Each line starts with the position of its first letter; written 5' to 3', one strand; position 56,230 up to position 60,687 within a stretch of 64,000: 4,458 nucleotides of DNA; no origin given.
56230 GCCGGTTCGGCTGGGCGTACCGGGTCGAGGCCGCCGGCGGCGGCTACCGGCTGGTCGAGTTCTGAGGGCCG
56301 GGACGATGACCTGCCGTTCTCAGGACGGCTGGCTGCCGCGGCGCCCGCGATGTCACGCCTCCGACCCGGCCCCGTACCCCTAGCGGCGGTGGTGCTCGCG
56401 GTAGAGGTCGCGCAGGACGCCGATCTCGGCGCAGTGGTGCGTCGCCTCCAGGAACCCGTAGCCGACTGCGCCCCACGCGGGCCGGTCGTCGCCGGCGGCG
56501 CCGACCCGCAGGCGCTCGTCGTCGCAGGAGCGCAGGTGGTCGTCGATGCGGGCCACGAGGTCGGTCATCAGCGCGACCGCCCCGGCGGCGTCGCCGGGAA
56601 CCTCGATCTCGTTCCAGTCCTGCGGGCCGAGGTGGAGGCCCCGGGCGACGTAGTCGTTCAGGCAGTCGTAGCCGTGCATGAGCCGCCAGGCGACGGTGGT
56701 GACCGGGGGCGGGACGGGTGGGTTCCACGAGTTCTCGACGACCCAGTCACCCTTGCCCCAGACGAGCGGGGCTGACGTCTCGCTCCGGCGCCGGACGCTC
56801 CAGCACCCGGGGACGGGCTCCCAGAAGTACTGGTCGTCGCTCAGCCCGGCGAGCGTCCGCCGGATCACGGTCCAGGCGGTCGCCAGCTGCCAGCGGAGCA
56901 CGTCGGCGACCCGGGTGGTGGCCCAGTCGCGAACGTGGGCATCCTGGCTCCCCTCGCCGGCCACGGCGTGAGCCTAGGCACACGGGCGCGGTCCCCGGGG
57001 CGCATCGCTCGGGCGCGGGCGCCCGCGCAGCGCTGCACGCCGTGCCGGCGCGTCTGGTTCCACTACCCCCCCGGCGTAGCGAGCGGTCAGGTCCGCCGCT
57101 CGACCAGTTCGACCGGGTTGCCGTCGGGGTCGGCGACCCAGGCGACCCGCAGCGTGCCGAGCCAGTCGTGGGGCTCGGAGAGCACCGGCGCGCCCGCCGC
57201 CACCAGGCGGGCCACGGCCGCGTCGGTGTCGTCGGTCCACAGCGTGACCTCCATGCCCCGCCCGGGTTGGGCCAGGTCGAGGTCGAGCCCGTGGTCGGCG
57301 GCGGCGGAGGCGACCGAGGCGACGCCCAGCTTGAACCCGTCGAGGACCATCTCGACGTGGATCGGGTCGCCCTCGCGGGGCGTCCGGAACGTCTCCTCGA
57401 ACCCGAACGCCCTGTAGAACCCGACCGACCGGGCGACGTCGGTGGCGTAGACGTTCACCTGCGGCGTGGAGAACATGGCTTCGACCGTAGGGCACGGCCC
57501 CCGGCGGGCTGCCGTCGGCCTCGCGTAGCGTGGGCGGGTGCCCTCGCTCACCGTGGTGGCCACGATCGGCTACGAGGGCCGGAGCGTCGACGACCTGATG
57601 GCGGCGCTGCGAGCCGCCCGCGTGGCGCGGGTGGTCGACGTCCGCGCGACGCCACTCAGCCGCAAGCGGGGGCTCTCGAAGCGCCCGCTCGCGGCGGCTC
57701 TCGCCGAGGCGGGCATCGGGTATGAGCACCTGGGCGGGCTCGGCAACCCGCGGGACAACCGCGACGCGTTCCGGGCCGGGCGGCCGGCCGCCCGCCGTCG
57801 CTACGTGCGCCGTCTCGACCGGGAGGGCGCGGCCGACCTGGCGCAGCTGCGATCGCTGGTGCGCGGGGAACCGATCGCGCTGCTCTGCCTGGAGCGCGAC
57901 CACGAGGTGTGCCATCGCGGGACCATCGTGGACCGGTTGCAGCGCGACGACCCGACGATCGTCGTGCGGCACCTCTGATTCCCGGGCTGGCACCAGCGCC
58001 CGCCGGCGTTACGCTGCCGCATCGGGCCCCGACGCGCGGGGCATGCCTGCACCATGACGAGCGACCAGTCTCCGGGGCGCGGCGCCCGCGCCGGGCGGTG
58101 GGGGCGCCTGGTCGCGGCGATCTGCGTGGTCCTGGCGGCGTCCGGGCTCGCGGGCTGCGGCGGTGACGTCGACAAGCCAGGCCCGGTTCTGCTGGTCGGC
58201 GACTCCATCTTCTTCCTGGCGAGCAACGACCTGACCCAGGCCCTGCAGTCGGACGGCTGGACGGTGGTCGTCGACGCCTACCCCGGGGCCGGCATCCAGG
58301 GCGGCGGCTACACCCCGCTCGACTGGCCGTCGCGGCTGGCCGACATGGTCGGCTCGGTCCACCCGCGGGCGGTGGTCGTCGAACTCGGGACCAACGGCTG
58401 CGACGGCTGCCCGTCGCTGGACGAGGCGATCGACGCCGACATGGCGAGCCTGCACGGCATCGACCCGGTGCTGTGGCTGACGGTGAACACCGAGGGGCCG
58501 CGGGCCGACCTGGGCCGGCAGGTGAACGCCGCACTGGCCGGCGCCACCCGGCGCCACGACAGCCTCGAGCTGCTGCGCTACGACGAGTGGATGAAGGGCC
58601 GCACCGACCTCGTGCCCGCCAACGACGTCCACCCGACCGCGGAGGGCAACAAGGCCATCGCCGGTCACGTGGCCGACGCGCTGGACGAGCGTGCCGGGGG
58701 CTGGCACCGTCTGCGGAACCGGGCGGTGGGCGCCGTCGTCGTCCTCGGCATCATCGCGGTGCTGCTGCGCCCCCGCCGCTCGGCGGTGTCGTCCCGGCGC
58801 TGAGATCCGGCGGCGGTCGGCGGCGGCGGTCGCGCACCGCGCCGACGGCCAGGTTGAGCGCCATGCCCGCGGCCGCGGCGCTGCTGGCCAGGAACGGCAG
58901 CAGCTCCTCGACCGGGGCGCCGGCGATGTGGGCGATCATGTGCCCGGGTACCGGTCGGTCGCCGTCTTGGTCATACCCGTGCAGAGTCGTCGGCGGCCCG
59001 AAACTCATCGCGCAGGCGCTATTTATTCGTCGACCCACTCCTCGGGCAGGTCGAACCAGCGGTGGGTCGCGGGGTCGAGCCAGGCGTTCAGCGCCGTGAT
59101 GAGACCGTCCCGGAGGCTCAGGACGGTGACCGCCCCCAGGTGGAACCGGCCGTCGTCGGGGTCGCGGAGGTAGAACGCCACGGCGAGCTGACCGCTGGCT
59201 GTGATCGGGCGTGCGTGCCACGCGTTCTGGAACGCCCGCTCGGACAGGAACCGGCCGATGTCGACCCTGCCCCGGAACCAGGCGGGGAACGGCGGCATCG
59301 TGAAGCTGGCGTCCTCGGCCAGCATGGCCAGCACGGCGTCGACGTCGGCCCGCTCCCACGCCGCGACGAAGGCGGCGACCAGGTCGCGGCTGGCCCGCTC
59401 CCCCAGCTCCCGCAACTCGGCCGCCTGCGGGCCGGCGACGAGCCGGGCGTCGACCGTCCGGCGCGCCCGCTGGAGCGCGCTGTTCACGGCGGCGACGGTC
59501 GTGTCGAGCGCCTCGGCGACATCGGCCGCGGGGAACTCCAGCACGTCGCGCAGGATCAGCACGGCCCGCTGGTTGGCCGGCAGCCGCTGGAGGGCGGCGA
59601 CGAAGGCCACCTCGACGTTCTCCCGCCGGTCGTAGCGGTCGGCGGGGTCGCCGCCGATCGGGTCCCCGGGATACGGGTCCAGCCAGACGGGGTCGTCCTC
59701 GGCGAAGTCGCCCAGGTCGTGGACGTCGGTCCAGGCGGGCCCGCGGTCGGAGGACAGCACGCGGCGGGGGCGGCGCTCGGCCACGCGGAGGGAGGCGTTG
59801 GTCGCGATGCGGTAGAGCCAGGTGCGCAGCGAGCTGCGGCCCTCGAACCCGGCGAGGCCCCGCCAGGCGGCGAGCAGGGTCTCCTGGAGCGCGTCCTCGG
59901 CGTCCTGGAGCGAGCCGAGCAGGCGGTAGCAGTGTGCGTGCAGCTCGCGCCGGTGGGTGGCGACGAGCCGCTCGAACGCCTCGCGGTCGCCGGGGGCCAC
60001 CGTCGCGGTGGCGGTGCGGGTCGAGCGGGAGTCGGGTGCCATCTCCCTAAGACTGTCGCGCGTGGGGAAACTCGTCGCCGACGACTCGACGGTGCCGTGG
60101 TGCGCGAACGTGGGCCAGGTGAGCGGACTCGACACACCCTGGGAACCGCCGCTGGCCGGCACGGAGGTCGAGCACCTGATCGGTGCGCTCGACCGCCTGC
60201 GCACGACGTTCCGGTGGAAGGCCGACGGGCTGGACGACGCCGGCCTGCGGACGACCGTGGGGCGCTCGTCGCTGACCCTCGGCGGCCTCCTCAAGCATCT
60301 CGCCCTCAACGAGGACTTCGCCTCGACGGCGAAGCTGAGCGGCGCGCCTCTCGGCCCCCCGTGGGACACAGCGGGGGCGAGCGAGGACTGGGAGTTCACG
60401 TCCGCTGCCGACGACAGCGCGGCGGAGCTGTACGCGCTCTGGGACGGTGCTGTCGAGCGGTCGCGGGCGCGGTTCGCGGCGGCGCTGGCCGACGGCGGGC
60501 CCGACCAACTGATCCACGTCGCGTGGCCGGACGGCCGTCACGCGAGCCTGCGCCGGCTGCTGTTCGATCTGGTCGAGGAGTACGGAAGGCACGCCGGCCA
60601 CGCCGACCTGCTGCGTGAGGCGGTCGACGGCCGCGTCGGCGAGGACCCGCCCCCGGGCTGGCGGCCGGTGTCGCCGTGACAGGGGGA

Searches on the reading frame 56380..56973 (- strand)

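Call 55: search_protein_families(library=pfam, proteins=[window:56380-56973:-], max_evalue=0.0001)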
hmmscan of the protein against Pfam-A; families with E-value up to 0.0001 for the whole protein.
window:56380-56973:- (197 aa): 1 family
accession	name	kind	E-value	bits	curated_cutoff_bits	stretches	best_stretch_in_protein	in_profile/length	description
PF12867.12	DinB_2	-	1.5e-11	45.3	24.8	1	81-184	19-128/128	DinB superfamily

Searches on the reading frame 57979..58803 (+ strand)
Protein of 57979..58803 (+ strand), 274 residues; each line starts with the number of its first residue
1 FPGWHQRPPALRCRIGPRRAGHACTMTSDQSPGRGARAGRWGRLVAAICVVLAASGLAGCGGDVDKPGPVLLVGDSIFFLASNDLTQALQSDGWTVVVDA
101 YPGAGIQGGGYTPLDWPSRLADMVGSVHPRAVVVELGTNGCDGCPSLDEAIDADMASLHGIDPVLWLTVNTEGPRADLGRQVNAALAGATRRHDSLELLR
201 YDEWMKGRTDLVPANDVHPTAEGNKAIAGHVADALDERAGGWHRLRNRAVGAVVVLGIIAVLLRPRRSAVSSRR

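Call 55: search_protein_families(library=pfam, proteins=[window:57979-58803:+], max_evalue=0.0001)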
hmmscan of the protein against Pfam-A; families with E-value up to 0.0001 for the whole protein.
window:57979-58803:+ (274 aa): 2 families
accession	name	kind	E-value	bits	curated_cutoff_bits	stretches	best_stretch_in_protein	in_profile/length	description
PF13472.12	Lipase_GDSL_2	-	7.4e-07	30.3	32.9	1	85-226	22-178/178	GDSL-like Lipase/Acylhydrolase family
PF04311.20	DUF459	-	2.6e-06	27.4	27.2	1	70-139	2-70/197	Protein of unknown function (DUF459)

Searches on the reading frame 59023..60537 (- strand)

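Call 55: search_protein_families(library=pfam, proteins=[window:59023-60537:-], max_evalue=0.0001)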
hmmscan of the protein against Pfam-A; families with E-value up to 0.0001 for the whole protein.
window:59023-60537:- (504 aa): 4 families
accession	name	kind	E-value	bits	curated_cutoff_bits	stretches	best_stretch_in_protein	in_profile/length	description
PF04542.20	Sigma70_r2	-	1.1e-17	64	24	1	191-255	1-67/71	Sigma-70 region 2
PF08281.18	Sigma70_r4_2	-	3.5e-14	52.6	25.7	1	311-361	3-53/54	Sigma-70, region 4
PF12680.13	SnoaL_2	-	3.1e-11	44.2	27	1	387-482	1-101/102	SnoaL-like domain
PF04545.22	Sigma70_r4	-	5.7e-05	23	24.1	0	315-360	1-46/50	Sigma-70, region 4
